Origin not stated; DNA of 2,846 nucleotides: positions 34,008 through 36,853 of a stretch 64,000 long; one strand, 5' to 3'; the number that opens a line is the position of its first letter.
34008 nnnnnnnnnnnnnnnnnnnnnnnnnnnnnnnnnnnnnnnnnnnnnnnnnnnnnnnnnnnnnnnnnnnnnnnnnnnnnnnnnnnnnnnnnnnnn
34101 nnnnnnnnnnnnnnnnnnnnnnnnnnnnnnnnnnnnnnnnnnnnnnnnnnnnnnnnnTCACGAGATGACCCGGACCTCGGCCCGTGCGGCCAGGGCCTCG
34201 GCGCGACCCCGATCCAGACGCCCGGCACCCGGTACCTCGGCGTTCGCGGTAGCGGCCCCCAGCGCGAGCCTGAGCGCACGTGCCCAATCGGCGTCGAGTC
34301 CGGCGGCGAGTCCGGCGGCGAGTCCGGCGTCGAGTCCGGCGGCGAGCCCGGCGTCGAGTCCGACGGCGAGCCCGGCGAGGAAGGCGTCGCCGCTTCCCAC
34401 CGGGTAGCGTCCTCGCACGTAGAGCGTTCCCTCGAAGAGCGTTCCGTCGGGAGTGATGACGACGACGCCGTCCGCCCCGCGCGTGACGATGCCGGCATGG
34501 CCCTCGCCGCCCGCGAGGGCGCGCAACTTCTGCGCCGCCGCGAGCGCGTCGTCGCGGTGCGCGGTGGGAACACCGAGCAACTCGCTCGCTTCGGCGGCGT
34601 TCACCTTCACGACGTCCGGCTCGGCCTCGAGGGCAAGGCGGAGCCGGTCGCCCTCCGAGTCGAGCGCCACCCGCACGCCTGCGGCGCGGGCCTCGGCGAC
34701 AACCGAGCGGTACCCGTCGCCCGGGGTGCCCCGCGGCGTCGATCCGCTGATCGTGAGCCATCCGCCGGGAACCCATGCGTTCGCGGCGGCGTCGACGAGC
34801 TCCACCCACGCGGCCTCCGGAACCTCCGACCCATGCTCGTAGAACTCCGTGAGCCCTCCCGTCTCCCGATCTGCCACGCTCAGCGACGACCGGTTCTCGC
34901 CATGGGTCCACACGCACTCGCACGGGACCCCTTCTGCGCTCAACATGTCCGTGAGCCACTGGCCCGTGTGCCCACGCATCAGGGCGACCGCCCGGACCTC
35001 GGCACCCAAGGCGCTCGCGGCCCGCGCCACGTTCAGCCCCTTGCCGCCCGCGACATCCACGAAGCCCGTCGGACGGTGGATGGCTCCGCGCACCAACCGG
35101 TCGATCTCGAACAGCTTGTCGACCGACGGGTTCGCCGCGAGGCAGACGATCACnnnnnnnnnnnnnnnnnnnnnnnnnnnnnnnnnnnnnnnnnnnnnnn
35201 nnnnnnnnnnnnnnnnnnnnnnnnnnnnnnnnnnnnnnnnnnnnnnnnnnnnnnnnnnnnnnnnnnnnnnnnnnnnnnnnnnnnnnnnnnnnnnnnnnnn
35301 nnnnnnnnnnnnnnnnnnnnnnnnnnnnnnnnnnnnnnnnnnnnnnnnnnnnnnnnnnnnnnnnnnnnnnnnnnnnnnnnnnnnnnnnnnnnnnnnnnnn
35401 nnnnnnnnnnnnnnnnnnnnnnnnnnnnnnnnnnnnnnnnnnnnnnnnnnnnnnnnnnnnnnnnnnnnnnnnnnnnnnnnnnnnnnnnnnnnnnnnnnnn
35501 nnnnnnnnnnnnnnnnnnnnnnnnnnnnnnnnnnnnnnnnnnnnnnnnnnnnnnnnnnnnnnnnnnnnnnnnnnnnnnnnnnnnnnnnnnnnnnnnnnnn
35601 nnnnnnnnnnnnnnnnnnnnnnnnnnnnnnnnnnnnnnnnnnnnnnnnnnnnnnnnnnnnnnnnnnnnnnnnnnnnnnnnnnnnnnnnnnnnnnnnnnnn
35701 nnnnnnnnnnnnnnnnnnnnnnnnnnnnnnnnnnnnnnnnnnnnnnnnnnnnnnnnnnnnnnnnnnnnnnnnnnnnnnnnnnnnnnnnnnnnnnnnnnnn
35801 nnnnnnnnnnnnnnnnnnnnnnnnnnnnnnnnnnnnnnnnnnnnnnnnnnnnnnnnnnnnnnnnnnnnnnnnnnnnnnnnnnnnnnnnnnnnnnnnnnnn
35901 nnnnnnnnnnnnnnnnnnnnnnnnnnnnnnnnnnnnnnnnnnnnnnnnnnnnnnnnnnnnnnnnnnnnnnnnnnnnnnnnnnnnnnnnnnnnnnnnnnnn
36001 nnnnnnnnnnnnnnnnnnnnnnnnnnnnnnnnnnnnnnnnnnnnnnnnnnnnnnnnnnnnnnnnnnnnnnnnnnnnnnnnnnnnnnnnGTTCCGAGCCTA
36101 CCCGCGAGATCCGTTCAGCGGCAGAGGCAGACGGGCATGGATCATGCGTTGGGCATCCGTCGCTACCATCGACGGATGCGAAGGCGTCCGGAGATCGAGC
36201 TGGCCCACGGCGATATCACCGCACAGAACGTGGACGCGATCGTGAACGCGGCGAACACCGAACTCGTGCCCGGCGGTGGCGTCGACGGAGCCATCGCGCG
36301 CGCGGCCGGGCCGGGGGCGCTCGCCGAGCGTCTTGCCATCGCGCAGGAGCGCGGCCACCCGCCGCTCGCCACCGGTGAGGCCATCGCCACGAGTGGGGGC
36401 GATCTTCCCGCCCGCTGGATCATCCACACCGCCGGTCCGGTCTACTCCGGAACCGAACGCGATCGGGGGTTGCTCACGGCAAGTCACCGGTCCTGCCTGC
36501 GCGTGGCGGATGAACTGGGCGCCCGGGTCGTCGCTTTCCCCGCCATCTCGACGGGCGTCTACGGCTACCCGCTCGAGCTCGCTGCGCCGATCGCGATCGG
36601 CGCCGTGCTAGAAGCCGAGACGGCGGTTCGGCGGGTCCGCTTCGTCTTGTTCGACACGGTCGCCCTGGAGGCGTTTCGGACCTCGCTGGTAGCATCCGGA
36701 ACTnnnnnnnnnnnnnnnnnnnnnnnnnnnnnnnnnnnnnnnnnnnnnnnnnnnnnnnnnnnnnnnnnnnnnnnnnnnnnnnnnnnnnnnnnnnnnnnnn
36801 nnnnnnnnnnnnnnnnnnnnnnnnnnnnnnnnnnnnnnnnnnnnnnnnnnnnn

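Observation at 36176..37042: Macro domain fused to a catalytic rhodanese domain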

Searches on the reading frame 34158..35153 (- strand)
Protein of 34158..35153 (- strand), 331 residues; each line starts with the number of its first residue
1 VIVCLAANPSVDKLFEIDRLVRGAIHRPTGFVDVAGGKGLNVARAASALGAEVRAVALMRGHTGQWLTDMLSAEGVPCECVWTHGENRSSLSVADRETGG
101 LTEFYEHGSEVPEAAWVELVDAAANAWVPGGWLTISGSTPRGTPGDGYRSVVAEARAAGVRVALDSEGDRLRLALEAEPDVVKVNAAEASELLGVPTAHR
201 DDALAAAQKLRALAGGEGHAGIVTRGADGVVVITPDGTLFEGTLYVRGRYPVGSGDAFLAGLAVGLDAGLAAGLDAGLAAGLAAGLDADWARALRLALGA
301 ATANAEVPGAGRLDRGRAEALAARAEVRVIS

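Call 34: search_protein_families(library=pfam, proteins=[window:34158-35153:-], max_evalue=1)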
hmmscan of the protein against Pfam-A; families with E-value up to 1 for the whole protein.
window:34158-35153:- (331 aa): 2 families
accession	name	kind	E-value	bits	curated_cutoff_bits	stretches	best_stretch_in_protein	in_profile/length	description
PF00294.29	PfkB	-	3.4e-31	109.1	25.8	1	12-311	8-296/302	pfkB family carbohydrate kinase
PF22553.1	TY-Chap2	-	0.036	14.3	27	1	57-240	9-190/223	T3SS (YopN, CesT) and YbjN peptide-binding chaperone 2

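Call 52: search_protein_families(library=ncbifam, proteins=[window:34158-35150:-], max_evalue=0.00001)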
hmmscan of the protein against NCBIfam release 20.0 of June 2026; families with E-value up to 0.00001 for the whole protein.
window:34158-35150:- (330 aa): 13 families
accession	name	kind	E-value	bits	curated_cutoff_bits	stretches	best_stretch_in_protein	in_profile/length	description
TIGR03168.1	1-PFK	subfamily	1.6e-61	207.9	216.4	1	1-283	1-281/305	hexose kinase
TIGR03828.1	pfkB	equivalog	4.9e-57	193.3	292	1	1-280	1-278/305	1-phosphofructokinase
NF041320.1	pfkB_Halo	equivalog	6.8e-29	101.2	400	1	1-271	2-262/302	1-phosphofructokinase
NF010033.0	PRK13508.1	equivalog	1.3e-28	100.2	469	1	1-266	2-264/309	tagatose-6-phosphate kinase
NF007632.0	PRK10294.1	equivalog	9.8e-27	94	353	1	2-286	5-289/310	6-phosphofructokinase II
TIGR01231.1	lacC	equivalog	5.7e-25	88.2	409.55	1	2-267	3-266/310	tagatose-6-phosphate kinase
NF007068.0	PRK09513.1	equivalog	3.9e-21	75.6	432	1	3-282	7-282/312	1-phosphofructokinase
TIGR02152.1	D_ribokin_bact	equivalog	1e-11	44.7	299.65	1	148-269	144-264/298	ribokinase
TIGR04382.1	myo_inos_iolC_N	equivalog_domain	4.3e-10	39.4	300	1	28-269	27-273/309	5-dehydro-2-deoxygluconokinase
TIGR02198.1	rfaE_dom_I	equivalog_domain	6e-09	35.4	345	1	148-284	163-294/315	D-glycero-beta-D-manno-heptose-7-phosphate kinase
NF008353.0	PRK11142.1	equivalog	2.3e-06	27.4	341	0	150-268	150-266/307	ribokinase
NF006957.1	PRK09434.1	equivalog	4.9e-06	26.3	450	0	30-266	22-261/302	fructokinase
NF041332.1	KDG_KDGal_kin_Halo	equivalog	8.5e-06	25.4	440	0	34-262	32-269/320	bifunctional 2-dehydro-3-deoxygluconokinase/2-dehydro-3-deoxygalactonokinase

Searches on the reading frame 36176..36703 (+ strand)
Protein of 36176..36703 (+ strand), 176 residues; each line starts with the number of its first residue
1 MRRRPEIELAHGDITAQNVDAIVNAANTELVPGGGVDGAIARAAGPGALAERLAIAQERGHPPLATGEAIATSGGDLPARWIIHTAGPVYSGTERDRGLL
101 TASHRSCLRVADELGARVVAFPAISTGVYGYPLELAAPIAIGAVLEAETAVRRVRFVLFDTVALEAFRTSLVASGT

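Call 35: search_solved_structures(query=window:36176-36703:+, max_evalue=1e-10, show_alignments=2)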
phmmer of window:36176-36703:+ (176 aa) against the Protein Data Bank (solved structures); distinct sequences matched with E-value up to 1e-10: 47.
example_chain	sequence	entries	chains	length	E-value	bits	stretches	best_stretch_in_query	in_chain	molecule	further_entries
5cb3_A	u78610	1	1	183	1.3e-35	125.9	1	5-164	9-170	O-acetyl-ADP-ribose deacetylase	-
1spv_A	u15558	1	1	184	1.7e-35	125.5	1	6-164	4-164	putative polyprotein/phosphatase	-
5cms_R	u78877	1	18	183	2.7e-34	121.6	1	5-164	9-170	O-acetyl-ADP-ribose deacetylase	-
5cb5_R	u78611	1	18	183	2.9e-33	118.3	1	5-164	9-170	O-acetyl-ADP-ribose deacetylase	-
9w48_A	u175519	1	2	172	2.8e-32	115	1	7-171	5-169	Macro domain-containing protein DR_2288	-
5fud_A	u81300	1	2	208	6.1e-31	110.7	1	7-161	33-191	O-ACETYL-ADP-RIBOSE DEACETYLASE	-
5l9k_A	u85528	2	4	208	6.2e-31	110.7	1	7-161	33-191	MACROD-TYPE MACRODOMAIN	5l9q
3vfq_A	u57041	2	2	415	9e-31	110.2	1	10-146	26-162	Poly [ADP-ribose] polymerase 14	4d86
5lbp_A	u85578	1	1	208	8.2e-30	107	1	7-161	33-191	MacroD-type macrodomain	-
5lcc_A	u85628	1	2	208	8.3e-30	107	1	7-161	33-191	MACROD-TYPE MACRODOMAIN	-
5lau_A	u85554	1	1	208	1.1e-29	106.6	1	7-161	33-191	MacroD-type macrodomain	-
4iqy_A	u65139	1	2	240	1.3e-29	106.4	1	6-147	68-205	O-acetyl-ADP-ribose deacetylase MACROD2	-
6y4y_A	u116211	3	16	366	3.3e-29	105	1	6-147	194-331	Thioredoxin 1,ADP-ribose glycohydrolase MACROD2 | ADP-ribose glycohydrolase MACROD2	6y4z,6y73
2x47_A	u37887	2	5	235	4.8e-26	94.8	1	5-146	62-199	MACRO DOMAIN-CONTAINING PROTEIN 1 | ADP-ribose glycohydrolase MACROD1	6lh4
5fsu_A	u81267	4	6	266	9.1e-25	90.6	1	7-144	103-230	MACRODOMAIN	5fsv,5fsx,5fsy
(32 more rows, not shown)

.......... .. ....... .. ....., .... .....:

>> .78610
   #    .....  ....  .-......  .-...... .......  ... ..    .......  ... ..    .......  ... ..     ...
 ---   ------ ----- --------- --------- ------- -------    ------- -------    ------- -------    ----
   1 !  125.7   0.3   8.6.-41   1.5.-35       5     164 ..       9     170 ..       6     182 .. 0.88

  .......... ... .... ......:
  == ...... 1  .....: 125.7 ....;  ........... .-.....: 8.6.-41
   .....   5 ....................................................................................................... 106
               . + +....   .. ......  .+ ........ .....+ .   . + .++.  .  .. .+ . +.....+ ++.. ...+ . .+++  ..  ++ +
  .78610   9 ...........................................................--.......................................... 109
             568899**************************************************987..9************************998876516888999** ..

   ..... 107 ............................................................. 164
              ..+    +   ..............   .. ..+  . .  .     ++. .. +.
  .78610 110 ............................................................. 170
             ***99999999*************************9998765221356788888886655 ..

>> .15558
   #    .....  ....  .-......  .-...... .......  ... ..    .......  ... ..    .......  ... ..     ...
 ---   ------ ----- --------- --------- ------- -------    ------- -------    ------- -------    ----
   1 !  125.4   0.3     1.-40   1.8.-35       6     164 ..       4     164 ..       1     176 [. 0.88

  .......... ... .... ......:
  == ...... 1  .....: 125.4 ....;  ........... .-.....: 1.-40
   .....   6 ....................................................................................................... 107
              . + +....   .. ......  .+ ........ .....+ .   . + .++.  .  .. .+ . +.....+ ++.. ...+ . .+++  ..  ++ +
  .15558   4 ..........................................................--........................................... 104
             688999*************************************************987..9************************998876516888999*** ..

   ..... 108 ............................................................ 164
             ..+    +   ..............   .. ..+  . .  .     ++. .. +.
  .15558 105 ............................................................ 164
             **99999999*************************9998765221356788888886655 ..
